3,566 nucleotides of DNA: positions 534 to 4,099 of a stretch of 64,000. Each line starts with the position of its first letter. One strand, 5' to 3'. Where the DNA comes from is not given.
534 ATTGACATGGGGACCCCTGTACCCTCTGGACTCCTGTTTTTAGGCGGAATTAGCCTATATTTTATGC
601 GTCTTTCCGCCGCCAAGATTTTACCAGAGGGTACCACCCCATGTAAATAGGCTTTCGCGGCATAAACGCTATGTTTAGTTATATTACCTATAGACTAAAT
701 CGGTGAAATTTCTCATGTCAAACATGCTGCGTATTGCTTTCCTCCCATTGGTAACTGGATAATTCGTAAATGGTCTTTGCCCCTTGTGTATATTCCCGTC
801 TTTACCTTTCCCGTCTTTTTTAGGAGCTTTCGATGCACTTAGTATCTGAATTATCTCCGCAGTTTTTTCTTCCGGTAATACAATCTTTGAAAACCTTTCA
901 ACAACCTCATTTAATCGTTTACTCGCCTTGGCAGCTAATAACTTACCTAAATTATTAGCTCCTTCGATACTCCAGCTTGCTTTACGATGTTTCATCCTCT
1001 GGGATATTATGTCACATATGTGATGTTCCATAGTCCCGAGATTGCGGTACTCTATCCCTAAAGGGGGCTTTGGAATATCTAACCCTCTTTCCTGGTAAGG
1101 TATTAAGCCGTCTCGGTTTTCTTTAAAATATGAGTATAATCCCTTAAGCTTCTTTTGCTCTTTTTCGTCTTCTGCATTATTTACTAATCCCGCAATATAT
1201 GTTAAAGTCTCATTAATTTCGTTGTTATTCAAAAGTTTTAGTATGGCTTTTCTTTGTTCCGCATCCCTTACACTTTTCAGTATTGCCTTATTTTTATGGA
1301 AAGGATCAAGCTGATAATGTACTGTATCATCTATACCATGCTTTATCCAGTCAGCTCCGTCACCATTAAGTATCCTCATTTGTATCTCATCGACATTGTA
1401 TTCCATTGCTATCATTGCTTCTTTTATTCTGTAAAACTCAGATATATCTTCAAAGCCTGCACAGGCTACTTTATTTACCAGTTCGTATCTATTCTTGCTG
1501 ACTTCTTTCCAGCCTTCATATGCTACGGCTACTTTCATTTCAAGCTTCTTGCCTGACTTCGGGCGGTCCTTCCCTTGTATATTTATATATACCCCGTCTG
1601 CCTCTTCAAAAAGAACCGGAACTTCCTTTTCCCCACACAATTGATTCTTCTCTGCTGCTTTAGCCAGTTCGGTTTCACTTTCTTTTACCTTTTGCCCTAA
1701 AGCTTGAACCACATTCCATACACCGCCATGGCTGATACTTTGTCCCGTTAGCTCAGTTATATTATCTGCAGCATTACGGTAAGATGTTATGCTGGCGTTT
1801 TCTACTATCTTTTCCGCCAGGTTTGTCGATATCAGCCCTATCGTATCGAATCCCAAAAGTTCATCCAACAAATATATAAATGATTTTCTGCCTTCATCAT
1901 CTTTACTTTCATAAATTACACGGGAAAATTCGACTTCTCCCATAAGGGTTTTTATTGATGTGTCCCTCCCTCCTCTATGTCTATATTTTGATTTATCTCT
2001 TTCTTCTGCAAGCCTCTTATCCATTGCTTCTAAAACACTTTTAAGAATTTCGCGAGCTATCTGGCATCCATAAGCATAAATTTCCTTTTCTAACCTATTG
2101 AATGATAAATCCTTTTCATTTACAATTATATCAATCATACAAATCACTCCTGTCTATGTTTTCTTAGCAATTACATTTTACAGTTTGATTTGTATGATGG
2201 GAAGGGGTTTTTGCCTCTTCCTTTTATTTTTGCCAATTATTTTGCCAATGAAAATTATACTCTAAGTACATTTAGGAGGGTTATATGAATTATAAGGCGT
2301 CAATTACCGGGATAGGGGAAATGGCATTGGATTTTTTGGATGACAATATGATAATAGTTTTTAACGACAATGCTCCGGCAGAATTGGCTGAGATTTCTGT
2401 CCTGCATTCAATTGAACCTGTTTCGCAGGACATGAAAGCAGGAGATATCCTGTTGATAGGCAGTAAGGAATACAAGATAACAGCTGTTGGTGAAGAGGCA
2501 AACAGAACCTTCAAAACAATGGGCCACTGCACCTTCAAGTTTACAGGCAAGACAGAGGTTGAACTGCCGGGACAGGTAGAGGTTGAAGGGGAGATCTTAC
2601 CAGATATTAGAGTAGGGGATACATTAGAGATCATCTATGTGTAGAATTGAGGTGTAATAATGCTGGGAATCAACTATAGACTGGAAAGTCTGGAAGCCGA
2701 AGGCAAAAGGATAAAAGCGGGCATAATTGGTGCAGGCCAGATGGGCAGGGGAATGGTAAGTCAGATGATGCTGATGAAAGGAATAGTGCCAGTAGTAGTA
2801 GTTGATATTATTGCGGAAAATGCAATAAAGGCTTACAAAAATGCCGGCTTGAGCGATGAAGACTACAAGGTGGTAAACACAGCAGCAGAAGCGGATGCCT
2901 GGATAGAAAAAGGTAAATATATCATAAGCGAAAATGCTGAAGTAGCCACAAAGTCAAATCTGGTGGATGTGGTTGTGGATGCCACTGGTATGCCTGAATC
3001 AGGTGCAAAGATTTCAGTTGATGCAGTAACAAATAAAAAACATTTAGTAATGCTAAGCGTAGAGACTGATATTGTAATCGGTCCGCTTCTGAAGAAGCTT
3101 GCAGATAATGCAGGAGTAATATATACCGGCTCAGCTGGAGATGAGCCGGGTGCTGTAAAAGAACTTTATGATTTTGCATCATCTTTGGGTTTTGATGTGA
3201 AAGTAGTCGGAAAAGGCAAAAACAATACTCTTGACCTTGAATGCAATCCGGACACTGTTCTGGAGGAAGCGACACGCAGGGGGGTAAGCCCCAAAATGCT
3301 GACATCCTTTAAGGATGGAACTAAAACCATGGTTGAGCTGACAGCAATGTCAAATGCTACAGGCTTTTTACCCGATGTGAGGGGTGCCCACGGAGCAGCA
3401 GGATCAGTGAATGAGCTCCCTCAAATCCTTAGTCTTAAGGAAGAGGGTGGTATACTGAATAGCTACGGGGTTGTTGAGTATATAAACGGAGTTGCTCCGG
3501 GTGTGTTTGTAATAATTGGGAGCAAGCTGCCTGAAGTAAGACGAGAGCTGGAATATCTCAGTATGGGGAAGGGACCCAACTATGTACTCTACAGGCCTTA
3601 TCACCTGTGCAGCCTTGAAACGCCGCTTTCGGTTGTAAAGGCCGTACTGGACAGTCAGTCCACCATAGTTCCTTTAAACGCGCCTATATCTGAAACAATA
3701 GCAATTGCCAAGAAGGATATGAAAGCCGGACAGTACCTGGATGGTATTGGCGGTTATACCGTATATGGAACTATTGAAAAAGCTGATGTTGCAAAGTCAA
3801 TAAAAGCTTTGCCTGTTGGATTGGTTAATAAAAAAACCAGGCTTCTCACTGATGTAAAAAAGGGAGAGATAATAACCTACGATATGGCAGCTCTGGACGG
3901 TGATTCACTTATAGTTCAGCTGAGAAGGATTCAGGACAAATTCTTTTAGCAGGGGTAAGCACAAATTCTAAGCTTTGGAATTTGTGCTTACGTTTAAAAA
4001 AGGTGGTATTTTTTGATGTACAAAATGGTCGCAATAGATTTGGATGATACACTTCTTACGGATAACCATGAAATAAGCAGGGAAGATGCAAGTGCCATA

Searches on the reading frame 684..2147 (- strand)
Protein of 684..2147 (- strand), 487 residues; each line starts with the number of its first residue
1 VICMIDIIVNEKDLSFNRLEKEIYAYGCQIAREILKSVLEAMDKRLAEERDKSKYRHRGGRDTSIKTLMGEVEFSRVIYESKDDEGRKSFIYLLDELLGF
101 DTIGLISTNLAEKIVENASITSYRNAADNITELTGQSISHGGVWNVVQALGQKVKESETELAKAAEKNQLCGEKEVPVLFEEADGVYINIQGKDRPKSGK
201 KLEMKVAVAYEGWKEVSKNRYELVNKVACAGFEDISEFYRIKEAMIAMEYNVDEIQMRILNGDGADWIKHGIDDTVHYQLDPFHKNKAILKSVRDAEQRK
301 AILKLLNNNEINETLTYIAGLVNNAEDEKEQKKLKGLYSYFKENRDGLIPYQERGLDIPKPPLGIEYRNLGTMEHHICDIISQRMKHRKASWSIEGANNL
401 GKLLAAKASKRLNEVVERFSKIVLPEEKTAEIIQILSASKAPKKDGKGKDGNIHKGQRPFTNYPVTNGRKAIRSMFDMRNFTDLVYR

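Call 68: search_protein_families(library=pfam, proteins=[window:684-2147:-], max_evalue=0.00001)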
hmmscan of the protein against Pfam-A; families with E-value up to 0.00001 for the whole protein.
window:684-2147:- (487 aa): 1 family
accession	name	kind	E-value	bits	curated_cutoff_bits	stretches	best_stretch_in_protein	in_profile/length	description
PF06782.17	UPF0236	-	4.9e-57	194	24.3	1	12-409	4-387/400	Uncharacterised protein family (UPF0236)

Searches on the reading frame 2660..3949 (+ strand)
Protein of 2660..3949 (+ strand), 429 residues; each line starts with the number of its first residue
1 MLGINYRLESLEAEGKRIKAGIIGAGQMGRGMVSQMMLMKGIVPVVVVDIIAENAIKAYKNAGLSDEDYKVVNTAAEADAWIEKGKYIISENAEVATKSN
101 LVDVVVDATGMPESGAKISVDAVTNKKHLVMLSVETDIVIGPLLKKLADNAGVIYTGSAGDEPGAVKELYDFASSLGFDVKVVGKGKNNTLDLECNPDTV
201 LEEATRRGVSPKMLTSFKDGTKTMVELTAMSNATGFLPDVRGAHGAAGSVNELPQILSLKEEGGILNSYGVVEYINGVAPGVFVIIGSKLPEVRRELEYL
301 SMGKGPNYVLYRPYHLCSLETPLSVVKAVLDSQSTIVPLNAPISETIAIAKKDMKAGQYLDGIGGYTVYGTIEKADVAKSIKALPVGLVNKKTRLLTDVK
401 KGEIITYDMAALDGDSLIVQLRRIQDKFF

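Call 68: search_protein_families(library=pfam, proteins=[window:2660-3949:+], max_evalue=0.00001)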
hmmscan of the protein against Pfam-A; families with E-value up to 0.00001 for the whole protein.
window:2660-3949:+ (429 aa): 1 family
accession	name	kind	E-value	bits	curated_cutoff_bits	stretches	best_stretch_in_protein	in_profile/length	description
PF21135.2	DRL_cat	-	3.7e-66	222.6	27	1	160-321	1-164/164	Oxidoreductase DRL, catalytic domain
